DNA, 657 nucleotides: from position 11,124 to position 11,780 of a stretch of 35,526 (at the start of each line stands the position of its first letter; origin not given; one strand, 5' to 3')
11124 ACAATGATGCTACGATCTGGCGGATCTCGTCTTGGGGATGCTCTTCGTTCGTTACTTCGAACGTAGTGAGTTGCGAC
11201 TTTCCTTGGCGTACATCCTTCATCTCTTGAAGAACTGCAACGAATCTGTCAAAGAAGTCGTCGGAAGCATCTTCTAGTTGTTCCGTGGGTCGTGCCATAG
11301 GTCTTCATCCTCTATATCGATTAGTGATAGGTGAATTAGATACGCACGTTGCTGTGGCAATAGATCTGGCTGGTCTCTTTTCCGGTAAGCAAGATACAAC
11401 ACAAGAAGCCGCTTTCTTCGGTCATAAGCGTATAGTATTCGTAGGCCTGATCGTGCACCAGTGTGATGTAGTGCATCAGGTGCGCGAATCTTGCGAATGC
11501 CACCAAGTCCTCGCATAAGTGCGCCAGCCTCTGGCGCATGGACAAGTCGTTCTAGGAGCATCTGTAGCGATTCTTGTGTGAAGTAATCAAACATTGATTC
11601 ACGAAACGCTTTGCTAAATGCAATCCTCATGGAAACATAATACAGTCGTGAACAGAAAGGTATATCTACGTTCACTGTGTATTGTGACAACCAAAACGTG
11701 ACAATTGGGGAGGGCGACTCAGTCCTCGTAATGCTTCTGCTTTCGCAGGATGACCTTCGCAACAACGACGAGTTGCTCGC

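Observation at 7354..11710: ~155-bp direct repeats bracket a 4.2-kb flotillin / MthK-like channel / toxin-antitoxin segment; the repeat carries a hypervariable palindromic cassette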

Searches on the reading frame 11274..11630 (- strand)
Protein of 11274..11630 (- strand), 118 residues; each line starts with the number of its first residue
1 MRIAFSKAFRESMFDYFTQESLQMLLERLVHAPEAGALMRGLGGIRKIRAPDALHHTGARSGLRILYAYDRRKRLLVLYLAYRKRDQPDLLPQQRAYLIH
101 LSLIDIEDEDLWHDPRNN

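Call 10: search_protein_families(library=ncbifam, proteins=[window:11274-11630:-], max_evalue=0.01)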
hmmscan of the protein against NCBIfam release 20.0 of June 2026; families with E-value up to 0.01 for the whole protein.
window:11274-11630:- (118 aa): 0 families

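Call 11: search_protein_families(library=pfam, proteins=[window:11274-11630:-], max_evalue=0.05)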
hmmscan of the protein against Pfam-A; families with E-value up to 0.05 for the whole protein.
window:11274-11630:- (118 aa): 0 families

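Call 12: find_encoding_contigs(protein=window:11274-11630:-, flank=10000, max_places=10)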
Protein window:11274-11630:- (118 aa): 14 contigs read that carry it; 10 places shown.
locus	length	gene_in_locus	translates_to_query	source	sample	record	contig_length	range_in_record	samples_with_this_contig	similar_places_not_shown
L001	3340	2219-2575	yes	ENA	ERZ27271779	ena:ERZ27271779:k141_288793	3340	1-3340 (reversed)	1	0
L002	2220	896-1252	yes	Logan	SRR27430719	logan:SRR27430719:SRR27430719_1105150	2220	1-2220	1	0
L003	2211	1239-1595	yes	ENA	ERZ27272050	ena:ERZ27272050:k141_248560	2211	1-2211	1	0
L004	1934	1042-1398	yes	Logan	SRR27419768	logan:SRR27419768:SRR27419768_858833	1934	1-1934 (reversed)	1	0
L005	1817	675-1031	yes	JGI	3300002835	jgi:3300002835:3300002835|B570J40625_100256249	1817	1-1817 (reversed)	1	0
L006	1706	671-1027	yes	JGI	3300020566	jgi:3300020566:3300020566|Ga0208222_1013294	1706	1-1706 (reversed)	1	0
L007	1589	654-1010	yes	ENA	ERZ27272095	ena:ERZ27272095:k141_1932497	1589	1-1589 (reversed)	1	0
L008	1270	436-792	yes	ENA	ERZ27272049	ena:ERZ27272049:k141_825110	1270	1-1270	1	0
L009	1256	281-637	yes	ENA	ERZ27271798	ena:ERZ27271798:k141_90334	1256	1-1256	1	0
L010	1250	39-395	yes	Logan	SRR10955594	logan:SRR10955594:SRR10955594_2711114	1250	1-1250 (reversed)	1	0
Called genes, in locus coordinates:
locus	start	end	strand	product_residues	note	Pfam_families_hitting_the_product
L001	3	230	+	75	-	?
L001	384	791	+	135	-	PF08837:DUF1810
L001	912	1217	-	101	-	-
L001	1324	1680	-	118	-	-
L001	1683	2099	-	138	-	PF09907:HigB_toxin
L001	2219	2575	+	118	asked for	-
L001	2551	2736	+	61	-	-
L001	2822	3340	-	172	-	?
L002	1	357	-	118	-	?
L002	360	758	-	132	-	PF09907:HigB_toxin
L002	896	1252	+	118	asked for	-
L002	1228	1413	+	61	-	-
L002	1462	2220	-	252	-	?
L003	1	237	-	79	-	?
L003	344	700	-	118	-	-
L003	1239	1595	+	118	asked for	-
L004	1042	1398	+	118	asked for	-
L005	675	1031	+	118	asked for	-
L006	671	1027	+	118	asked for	-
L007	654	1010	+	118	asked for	-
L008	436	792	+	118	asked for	-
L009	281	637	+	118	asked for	-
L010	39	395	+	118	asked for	-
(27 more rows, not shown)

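Call 13: search_solved_structures(query=window:11274-11630:-, max_evalue=10)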
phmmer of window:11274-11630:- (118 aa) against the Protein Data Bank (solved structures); distinct sequences matched with E-value up to 10: 7.
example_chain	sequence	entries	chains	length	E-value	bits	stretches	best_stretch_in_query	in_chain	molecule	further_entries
9tv9_C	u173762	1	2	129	4.5e-09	39.8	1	7-99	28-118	Toxin HigB-2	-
5ja9_C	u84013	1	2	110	5.4e-09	39.5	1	7-99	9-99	Toxin HigB-2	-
5ja8_A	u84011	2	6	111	5.5e-09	39.5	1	7-99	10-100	Toxin HigB-2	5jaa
8a0x_C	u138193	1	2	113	5.9e-09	39.4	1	7-99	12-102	Toxin HigB-2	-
5mje_A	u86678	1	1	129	8.5e-09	38.9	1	7-99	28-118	Cytotoxic translational repressor of toxin-antitoxin stability system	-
3un9_A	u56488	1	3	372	0.71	13.4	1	31-103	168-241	NLR family member X1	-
5kin_B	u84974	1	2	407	1.5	12.3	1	5-61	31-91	Tryptophan synthase beta chain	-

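Call 22: find_homologous_proteins(query=window:11274-11630:-, max_evalue=0.00001)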
Query window:11274-11630:- (118 aa): 8 proteins with E <= 0.00001 among 14 candidates.
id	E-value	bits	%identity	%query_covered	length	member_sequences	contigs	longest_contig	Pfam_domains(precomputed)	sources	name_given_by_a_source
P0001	3.0e-71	255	99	100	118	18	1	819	-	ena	-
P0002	1.0e-50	189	73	100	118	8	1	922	-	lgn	-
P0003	6.3e-38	147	60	100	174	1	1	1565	-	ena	-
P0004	7.4e-38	147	57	100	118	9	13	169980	-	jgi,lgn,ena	jgi:hypothetical protein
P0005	1.6e-36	143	57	99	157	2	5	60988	-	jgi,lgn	jgi:hypothetical protein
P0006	4.5e-35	138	58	100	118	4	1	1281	-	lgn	-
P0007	7.8e-33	131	57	100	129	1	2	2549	-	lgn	-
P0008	4.3e-32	129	89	60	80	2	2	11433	-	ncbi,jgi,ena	-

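Call 24: find_encoding_contigs(protein=P0008, flank=10000, max_places=10)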
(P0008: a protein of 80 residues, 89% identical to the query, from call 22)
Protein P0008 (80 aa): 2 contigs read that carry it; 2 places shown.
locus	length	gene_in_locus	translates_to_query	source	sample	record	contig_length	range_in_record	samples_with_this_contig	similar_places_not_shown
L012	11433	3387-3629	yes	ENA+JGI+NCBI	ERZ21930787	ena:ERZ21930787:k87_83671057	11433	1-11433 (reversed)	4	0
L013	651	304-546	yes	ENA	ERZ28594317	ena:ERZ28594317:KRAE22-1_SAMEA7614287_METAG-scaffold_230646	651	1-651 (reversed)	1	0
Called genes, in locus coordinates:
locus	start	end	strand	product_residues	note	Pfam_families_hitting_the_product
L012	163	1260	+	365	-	PF13506:Glyco_transf_21, PF00535:Glycos_transf_2, PF10111:Glyco_tranf_2_2, PF13641:Glyco_tranf_2_3, PF13632:Glyco_trans_2_3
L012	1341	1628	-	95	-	-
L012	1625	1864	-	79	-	-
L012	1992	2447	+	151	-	PF08837:DUF1810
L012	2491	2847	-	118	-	-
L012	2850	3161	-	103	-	PF09907:HigB_toxin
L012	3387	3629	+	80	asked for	-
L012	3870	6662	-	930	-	-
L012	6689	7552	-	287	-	-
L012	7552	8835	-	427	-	-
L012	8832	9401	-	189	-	-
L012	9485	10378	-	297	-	PF00326:Peptidase_S9 (faint), PF12146:Hydrolase_4 (faint)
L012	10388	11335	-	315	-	-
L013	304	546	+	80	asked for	-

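Call 25: find_encoding_contigs(protein=P0002, flank=10000, max_places=6)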
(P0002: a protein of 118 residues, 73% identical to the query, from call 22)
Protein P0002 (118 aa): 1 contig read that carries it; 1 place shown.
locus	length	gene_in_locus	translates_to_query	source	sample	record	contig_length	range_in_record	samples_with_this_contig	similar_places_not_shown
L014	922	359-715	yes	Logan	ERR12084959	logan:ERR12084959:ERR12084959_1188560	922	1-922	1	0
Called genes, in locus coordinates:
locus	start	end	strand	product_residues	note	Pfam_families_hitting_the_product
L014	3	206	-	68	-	?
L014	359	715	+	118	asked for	-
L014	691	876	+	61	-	-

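Call 27: find_encoding_contigs(protein=P0004, flank=8000, max_places=6)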
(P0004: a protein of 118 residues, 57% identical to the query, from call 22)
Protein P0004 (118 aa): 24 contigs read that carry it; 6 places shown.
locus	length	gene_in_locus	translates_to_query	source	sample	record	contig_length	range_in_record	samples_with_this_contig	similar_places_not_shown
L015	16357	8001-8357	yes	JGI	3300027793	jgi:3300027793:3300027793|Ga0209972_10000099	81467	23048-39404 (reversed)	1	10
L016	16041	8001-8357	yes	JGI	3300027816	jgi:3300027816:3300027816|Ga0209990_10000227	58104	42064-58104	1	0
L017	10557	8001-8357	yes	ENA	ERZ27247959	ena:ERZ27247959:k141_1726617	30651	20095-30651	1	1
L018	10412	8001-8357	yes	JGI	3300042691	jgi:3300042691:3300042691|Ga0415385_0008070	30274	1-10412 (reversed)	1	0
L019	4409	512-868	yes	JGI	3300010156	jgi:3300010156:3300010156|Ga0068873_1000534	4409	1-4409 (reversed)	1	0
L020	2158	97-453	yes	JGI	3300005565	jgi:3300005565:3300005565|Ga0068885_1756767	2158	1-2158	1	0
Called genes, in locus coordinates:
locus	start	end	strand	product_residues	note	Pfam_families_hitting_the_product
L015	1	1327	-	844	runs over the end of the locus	PF02463:SMC_N (weak), PF13166:AAA_13, PF13175:AAA_15 (faint), PF13304:AAA_21 (faint), PF02463:SMC_N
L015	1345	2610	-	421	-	PF01420:Methylase_S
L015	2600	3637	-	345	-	PF13310:Virulence_RhuM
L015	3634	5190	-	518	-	PF12161:HsdM_N, PF02384:N6_Mtase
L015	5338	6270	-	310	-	PF13391:HNH_2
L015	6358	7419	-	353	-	-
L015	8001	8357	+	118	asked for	-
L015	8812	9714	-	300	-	PF14338:Mrr_N, PF04471:Mrr_cat, PF13156:Mrr_cat_2, PF22722:NA-iREase1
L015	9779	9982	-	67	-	-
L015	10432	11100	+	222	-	-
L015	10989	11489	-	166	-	PF13183:Fer4_8 (faint), PF14697:Fer4_21 (faint), PF12797:Fer4_2 (faint), PF13237:Fer4_10, PF00037:Fer4 (weak), PF13187:Fer4_9, PF12838:Fer4_7, PF00037:Fer4, +3 more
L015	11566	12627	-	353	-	PF00146:NADHdh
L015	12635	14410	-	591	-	PF00111:Fer2 (weak), PF13510:Fer2_4, PF10588:NADH-G_4Fe-4S_3, PF22117:Fer4_Nqo3, PF04879:Molybdop_Fe4S4, PF22151:Fer4_NDSU1 (weak), PF00384:Molybdopterin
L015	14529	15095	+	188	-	-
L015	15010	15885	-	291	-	PF00977:His_biosynth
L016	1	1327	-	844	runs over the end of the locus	PF02463:SMC_N (weak), PF13166:AAA_13, PF13175:AAA_15 (faint), PF13304:AAA_21 (faint), PF02463:SMC_N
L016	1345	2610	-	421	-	PF01420:Methylase_S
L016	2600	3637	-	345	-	PF13310:Virulence_RhuM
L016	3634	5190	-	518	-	PF12161:HsdM_N, PF02384:N6_Mtase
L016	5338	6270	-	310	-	PF13391:HNH_2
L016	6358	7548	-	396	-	-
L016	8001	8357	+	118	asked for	-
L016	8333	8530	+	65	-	-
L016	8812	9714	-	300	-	PF14338:Mrr_N, PF04471:Mrr_cat, PF13156:Mrr_cat_2, PF22722:NA-iREase1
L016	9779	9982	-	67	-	-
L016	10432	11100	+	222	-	-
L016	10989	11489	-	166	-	PF13183:Fer4_8 (faint), PF14697:Fer4_21 (faint), PF12797:Fer4_2 (faint), PF13237:Fer4_10, PF00037:Fer4 (weak), PF13187:Fer4_9, PF12838:Fer4_7, PF00037:Fer4, +3 more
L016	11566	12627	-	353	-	PF00146:NADHdh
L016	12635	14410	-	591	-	PF00111:Fer2 (weak), PF13510:Fer2_4, PF10588:NADH-G_4Fe-4S_3, PF22117:Fer4_Nqo3, PF04879:Molybdop_Fe4S4, PF22151:Fer4_NDSU1 (weak), PF00384:Molybdopterin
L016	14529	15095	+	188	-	-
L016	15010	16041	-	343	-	?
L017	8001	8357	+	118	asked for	-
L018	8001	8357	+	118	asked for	-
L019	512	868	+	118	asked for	-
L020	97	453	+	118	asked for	-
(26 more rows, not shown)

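Call 28: find_encoding_contigs(protein=P0005, flank=8000, max_places=5)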
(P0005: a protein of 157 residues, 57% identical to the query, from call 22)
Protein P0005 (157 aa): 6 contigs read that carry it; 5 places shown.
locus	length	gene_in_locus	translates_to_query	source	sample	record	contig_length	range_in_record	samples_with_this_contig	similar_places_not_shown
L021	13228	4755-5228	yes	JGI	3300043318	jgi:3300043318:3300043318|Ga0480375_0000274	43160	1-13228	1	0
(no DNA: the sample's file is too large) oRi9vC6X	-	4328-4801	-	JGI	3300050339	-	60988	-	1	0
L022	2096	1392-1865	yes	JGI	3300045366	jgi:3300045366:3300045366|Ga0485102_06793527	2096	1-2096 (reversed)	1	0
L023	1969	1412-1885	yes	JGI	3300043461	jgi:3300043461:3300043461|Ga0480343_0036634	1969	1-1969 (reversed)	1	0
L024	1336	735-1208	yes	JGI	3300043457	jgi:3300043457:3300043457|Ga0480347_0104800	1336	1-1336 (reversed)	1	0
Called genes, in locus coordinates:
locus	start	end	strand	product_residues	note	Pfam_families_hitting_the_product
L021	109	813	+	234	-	PF13280:WYL, PF25583:WCX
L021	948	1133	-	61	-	-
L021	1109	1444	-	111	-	-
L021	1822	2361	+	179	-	-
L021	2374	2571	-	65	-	-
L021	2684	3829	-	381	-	PF00438:S-AdoMet_synt_N, PF02772:S-AdoMet_synt_M, PF02773:S-AdoMet_synt_C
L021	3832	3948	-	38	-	-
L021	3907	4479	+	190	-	-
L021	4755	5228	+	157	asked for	-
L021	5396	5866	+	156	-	-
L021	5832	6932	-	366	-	PF13620:CarboxypepD_reg (faint), PF00691:OmpA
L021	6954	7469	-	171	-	PF25919:BSH_CusB (faint), PF00364:Biotin_lipoyl, PF25917:BSH_RND (weak), PF25973:BSH_CzcB (faint), PF25984:BSH_YknX (weak)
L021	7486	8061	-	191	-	PF01812:5-FTHF_cyc-lig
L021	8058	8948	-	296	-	PF00892:EamA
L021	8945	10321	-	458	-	PF01546:Peptidase_M20, PF07687:M20_dimer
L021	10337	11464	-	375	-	PF13439:Glyco_transf_4, PF13477:Glyco_trans_4_2, PF13579:Glyco_trans_4_4, PF20706:GT4-conflict, PF00534:Glycos_transf_1, PF13692:Glyco_trans_1_4, PF13524:Glyco_trans_1_2 (weak)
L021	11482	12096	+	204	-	PF01205:Impact_N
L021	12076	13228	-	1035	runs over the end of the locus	PF13485:Peptidase_MA_2, PF00930:DPPIV_N (faint), PF07676:PD40 (weak), PF26549:Tricorn_N, PF26550:Tricorn_2nd, PF24817:WD40_WDHD1_1st (faint), PF25174:Beta-prop_THOC3 (weak), PF01103:Omp85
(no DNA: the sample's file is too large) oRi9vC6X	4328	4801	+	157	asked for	-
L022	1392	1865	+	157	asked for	-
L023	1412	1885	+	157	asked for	-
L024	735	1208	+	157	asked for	-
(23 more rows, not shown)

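Call 60: search_protein_families(library=padloc, proteins=[window:11274-11630:-], max_evalue=0.01)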
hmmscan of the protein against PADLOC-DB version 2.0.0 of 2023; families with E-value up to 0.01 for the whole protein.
window:11274-11630:- (118 aa): 0 families

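Call 65: search_solved_structures(query=window:11274-11630:-, max_evalue=0.00001, show_alignments=1)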
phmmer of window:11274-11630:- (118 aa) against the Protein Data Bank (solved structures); distinct sequences matched with E-value up to 0.00001: 5.
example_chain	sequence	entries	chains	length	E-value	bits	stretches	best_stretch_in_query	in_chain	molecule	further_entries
9tv9_C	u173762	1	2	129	4.5e-09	39.8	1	7-99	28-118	Toxin HigB-2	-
5ja9_C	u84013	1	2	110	5.4e-09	39.5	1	7-99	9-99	Toxin HigB-2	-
5ja8_A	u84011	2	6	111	5.5e-09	39.5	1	7-99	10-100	Toxin HigB-2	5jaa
8a0x_C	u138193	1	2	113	5.9e-09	39.4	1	7-99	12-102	Toxin HigB-2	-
5mje_A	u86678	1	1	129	8.5e-09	38.9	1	7-99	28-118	Cytotoxic translational repressor of toxin-antitoxin stability system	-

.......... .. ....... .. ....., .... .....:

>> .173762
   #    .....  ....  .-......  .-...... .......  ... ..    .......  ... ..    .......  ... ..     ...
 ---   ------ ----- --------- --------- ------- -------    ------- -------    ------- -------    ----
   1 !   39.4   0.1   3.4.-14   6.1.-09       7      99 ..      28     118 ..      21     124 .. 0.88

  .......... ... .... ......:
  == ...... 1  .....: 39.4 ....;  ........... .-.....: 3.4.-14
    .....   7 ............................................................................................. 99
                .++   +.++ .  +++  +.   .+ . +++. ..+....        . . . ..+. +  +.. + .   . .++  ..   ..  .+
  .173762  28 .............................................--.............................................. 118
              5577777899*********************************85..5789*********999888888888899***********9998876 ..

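Call 72: find_related_loci(query=window:11274-11630:-, collection=viral_contigs, flank=6000)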
Query window:11274-11630:- (118 aa) in viral_contigs; peptide patterns used: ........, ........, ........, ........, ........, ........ (x = any residue, [..] = any of these).
23 stretches matched a pattern, but none encodes a relative of the query by tblastn (E <= 1e-3).

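Call 81: list_cluster_members(proteins=[window:11274-11630:-, P0008])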
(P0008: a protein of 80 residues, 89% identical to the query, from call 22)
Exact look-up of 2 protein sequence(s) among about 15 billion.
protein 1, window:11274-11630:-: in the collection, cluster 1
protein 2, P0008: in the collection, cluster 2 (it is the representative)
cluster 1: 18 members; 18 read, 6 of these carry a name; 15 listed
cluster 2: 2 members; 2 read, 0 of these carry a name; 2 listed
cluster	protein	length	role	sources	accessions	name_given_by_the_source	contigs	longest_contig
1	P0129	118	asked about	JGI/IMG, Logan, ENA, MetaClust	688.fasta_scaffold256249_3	\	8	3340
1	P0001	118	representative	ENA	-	-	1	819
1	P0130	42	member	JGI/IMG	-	hypothetical protein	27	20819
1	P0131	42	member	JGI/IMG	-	hypothetical protein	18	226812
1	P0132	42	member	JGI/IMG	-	hypothetical protein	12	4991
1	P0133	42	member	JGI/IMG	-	hypothetical protein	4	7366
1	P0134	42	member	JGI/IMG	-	hypothetical protein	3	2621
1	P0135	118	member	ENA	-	-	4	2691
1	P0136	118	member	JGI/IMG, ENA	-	-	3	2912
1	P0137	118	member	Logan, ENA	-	-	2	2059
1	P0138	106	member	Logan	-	-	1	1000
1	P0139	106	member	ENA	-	-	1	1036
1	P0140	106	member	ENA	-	-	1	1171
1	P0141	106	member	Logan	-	-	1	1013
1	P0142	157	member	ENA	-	-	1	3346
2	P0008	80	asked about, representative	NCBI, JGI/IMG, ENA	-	-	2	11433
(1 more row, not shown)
